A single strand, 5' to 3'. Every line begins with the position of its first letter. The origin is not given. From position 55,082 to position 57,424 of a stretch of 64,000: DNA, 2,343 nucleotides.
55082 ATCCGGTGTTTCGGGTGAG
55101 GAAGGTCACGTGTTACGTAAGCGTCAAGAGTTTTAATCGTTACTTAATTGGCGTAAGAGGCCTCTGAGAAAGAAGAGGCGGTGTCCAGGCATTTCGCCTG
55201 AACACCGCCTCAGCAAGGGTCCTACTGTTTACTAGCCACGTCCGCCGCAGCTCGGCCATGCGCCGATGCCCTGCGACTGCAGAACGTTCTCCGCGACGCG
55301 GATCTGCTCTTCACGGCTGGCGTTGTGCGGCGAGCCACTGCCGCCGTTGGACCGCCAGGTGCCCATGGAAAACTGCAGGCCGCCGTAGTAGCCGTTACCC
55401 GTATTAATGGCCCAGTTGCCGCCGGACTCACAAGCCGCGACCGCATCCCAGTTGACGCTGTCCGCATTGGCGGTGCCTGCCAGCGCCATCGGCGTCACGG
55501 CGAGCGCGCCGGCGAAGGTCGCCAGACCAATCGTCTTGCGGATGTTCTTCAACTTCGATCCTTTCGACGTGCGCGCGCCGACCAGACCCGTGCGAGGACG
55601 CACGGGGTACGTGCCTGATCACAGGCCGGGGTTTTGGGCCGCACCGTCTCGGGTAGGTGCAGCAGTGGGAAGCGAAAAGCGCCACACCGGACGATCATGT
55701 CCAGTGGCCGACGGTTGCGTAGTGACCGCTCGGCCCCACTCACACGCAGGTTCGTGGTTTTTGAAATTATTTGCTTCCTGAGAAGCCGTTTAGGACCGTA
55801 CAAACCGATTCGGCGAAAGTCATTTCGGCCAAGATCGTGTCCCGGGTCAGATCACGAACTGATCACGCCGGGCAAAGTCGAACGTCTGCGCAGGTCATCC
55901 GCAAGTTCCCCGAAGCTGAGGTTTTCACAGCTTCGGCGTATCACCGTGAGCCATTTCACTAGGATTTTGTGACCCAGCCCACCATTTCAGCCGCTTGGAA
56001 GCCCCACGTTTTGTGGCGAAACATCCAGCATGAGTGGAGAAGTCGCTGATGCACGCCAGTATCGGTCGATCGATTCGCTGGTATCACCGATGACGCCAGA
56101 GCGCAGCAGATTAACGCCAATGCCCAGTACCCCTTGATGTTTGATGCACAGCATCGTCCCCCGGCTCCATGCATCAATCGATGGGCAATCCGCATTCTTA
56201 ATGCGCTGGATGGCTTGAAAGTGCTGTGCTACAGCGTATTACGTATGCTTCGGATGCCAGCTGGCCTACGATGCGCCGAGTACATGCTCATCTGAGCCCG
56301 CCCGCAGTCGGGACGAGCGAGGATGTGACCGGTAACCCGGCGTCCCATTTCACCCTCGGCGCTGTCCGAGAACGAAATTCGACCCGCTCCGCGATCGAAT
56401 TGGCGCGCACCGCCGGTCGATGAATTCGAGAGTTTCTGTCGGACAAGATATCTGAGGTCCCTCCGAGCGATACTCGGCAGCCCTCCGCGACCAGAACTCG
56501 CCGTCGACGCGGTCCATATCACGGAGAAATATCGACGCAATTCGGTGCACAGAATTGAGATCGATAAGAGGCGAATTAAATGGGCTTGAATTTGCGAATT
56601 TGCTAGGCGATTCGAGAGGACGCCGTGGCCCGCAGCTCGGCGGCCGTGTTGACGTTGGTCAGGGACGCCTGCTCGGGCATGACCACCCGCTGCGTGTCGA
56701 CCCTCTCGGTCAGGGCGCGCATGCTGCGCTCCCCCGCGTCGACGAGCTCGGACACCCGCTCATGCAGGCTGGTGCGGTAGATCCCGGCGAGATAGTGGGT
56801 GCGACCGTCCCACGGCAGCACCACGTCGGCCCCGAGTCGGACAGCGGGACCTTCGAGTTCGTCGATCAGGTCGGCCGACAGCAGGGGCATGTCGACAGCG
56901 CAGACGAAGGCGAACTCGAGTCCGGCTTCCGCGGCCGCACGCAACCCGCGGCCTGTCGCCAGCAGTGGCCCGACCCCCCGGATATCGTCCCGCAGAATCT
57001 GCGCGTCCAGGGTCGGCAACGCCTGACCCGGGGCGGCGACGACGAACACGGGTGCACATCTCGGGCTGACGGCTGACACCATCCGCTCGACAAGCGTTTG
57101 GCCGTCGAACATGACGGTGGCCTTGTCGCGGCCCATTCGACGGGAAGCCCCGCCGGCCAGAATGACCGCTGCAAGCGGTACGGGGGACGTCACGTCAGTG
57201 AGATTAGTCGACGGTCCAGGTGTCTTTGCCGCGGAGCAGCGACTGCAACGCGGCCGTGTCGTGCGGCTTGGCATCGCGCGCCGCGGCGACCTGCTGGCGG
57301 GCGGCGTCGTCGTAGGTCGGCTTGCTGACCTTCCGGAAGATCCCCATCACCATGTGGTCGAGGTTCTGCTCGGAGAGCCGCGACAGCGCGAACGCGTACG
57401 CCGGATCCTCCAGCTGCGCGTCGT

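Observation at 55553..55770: Structured ~200-nt rpf leader with an anti-Shine-Dalgarno loop: candidate RNA switch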

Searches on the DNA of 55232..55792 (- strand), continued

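Call 81: search_rna_families(sources=[L364, L245, L246, L365, L001, L037], threshold=evalue, max_evalue=1)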
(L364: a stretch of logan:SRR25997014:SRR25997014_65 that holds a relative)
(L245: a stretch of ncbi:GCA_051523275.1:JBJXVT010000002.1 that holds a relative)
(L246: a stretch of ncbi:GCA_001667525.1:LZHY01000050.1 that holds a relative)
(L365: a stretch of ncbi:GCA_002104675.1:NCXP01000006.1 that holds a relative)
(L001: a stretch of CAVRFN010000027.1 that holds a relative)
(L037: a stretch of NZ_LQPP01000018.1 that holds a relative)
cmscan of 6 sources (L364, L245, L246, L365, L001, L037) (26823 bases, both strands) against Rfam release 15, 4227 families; matches with E-value up to 1: 1.
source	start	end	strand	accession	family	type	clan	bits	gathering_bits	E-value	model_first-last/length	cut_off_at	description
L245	1941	1998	+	RF02784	SorX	Gene; sRNA;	-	23.4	46.6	0.12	1-73/73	no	Singlet oxygen resistance RNA X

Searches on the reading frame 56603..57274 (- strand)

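Call 7: search_protein_families(library=pfam, proteins=[window:56603-57274:-])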
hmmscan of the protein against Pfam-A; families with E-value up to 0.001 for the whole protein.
window:56603-57274:- (223 aa): 1 family
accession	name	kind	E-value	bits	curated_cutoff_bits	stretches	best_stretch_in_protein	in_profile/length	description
PF12804.13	NTP_transf_3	-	1.2e-31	110.5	27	1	36-191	1-156/160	MobA-like NTP transferase domain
